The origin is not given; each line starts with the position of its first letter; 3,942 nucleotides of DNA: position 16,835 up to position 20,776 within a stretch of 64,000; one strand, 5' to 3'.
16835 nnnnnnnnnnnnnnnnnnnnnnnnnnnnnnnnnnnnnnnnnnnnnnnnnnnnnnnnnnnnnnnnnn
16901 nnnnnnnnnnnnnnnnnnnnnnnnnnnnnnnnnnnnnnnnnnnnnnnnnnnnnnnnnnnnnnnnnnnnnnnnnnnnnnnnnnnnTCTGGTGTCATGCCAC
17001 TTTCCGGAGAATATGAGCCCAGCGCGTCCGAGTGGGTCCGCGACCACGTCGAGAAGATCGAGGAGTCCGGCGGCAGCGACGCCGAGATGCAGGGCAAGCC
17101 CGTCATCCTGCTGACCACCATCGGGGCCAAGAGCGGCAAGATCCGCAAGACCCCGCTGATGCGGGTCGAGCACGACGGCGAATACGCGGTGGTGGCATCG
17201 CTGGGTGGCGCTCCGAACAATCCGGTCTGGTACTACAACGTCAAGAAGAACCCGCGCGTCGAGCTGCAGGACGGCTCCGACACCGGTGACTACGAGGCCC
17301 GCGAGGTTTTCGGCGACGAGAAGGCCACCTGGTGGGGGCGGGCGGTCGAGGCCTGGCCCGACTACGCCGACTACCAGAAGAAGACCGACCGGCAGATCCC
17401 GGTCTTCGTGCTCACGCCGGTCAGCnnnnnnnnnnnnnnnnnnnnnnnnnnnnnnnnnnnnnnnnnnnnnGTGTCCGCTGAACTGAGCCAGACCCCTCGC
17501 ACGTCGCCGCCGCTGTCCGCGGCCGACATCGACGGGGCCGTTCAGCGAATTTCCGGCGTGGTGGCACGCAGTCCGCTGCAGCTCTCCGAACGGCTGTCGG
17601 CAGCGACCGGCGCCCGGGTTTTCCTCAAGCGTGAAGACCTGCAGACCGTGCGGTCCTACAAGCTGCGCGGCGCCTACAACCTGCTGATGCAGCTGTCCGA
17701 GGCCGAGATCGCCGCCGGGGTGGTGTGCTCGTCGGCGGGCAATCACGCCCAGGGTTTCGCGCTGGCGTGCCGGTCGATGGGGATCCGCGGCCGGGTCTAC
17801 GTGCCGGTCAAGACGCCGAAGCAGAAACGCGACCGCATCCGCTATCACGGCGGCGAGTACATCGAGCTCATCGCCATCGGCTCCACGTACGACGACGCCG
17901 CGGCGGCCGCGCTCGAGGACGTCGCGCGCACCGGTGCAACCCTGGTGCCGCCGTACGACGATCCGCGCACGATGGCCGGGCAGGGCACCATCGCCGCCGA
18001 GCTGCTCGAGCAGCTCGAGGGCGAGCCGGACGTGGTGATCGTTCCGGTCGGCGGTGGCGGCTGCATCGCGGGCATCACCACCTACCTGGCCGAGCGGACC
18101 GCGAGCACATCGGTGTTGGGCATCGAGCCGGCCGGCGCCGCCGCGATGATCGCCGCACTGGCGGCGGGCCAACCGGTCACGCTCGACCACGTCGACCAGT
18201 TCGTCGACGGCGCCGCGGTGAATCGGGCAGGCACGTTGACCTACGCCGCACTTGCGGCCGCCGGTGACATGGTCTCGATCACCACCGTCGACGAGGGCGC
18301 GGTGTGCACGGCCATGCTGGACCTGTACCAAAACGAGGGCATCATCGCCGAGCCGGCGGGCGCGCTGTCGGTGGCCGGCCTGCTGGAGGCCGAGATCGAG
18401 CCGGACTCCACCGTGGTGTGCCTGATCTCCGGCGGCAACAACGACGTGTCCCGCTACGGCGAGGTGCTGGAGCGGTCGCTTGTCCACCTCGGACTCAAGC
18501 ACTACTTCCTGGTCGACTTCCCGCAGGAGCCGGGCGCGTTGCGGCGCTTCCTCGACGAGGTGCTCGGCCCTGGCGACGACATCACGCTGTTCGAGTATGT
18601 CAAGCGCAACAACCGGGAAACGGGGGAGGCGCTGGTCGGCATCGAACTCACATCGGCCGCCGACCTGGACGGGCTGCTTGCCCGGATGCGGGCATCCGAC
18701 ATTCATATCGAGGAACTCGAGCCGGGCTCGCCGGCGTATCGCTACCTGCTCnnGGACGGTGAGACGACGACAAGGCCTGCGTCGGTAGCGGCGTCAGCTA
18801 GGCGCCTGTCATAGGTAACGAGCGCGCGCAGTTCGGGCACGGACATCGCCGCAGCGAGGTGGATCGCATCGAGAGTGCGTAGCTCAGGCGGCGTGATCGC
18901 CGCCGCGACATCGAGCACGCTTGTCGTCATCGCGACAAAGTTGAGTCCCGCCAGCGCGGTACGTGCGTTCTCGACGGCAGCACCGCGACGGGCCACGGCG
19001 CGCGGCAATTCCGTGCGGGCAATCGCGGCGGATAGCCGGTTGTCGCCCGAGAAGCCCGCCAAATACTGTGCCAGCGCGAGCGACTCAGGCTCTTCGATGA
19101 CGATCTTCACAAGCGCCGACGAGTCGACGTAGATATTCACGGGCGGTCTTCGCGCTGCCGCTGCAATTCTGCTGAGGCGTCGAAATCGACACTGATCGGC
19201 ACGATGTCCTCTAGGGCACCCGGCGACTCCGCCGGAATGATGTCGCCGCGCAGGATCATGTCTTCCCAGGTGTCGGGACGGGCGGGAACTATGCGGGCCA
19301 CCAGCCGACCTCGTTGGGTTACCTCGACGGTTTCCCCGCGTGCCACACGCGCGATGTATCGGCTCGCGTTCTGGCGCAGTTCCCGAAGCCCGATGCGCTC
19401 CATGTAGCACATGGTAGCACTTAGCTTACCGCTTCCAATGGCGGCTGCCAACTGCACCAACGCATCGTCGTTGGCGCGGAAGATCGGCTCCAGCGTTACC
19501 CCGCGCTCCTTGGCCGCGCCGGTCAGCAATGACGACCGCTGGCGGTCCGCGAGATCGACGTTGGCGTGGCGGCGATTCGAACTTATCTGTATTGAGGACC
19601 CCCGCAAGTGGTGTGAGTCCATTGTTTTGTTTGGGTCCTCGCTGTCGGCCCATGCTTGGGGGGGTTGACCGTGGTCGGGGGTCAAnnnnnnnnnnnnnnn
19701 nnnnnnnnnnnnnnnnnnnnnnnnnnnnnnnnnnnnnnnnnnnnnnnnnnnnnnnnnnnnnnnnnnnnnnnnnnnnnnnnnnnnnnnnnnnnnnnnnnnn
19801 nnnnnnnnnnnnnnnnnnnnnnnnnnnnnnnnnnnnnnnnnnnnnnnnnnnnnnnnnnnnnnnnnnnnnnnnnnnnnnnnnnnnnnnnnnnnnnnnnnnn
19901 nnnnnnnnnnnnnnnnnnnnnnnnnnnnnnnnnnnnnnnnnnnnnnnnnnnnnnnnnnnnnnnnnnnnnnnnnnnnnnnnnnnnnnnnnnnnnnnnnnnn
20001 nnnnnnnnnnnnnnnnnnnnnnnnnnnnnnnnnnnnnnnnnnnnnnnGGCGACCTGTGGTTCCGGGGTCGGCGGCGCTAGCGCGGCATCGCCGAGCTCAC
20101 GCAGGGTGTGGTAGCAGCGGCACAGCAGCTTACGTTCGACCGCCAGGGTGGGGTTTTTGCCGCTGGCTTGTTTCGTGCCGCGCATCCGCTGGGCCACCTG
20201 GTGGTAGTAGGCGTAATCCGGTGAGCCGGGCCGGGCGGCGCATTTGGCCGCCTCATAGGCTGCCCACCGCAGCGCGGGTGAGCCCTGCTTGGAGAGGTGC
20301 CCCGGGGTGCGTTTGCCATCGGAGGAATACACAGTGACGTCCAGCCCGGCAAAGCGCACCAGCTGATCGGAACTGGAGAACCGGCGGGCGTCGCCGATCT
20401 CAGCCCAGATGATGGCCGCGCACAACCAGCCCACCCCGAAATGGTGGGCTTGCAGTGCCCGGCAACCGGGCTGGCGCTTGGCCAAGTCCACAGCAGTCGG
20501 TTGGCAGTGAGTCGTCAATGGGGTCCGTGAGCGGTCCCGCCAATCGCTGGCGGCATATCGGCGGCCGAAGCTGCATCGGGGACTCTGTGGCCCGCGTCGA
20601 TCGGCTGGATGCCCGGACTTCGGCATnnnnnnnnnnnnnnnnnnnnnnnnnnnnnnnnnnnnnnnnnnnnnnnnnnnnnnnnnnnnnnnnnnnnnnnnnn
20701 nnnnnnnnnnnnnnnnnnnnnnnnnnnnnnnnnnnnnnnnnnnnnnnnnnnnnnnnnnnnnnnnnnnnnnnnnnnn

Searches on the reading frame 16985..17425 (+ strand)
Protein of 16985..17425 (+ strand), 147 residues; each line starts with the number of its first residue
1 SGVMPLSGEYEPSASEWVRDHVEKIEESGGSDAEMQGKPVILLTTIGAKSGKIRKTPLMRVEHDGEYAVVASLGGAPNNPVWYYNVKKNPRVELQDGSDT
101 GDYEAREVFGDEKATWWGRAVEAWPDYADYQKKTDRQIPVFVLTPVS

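Call 45: search_protein_families(library=pfam, proteins=[window:16985-17425:+], max_evalue=0.001)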
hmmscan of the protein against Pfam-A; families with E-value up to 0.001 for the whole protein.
window:16985-17425:+ (147 aa): 1 family
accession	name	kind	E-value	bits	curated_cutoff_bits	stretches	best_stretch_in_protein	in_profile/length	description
PF04075.20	F420H2_quin_red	-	2.7e-52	176.7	22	1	17-145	1-130/130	F420H(2)-dependent quinone reductase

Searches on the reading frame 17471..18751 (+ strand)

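Call 45: search_protein_families(library=pfam, proteins=[window:17471-18751:+], max_evalue=0.001)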
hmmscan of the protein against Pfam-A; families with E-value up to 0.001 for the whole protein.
window:17471-18751:+ (427 aa): 2 families
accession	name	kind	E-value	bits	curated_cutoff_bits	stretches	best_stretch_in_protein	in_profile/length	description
PF00291.31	PALP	-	4.1e-78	263.1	35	1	28-321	2-295/295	Pyridoxal-phosphate dependent enzyme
PF00585.24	Thr_dehydrat_C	-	1.2e-28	99.2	27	1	334-426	1-91/91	C-terminal regulatory domain of Threonine dehydratase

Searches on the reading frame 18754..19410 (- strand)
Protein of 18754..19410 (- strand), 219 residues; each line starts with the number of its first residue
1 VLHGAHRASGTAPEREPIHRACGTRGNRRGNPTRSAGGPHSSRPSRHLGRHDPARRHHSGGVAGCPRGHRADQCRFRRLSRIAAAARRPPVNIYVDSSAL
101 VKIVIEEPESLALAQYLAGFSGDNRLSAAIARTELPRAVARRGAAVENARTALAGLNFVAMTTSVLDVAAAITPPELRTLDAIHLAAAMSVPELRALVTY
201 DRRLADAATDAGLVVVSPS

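Call 66: search_protein_families(library=pfam, proteins=[window:18754-19410:-], max_evalue=0.001)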
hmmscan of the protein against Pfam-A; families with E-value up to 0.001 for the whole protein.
window:18754-19410:- (219 aa): 1 family
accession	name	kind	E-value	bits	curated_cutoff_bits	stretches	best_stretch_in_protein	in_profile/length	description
PF01850.27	PIN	-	1.9e-09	38.6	23.6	1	93-208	1-118/120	PIN domain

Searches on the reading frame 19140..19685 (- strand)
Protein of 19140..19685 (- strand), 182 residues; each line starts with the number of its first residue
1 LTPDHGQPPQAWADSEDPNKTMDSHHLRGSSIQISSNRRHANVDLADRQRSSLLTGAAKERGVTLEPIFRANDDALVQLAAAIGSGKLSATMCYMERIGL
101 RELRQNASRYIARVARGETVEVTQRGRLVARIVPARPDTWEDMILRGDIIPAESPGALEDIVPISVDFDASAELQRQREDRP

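Call 66: search_protein_families(library=pfam, proteins=[window:19140-19685:-], max_evalue=0.001)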
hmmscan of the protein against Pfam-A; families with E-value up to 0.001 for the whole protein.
window:19140-19685:- (182 aa): 1 family
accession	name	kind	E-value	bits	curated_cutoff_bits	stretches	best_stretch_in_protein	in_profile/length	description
PF02604.26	PhdYeFM_antitox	-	1.1e-08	35.2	29.8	1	95-143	1-48/74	Antitoxin Phd_YefM, type II toxin-antitoxin system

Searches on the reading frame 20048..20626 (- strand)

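Call 66: search_protein_families(library=pfam, proteins=[window:20048-20626:-], max_evalue=0.001)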
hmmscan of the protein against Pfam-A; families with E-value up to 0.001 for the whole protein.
window:20048-20626:- (193 aa): 1 family
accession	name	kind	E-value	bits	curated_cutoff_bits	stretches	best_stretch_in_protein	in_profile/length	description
PF02371.22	Transposase_20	-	1.8e-16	60.7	21.3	1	63-141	8-86/87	Transposase IS116/IS110/IS902 family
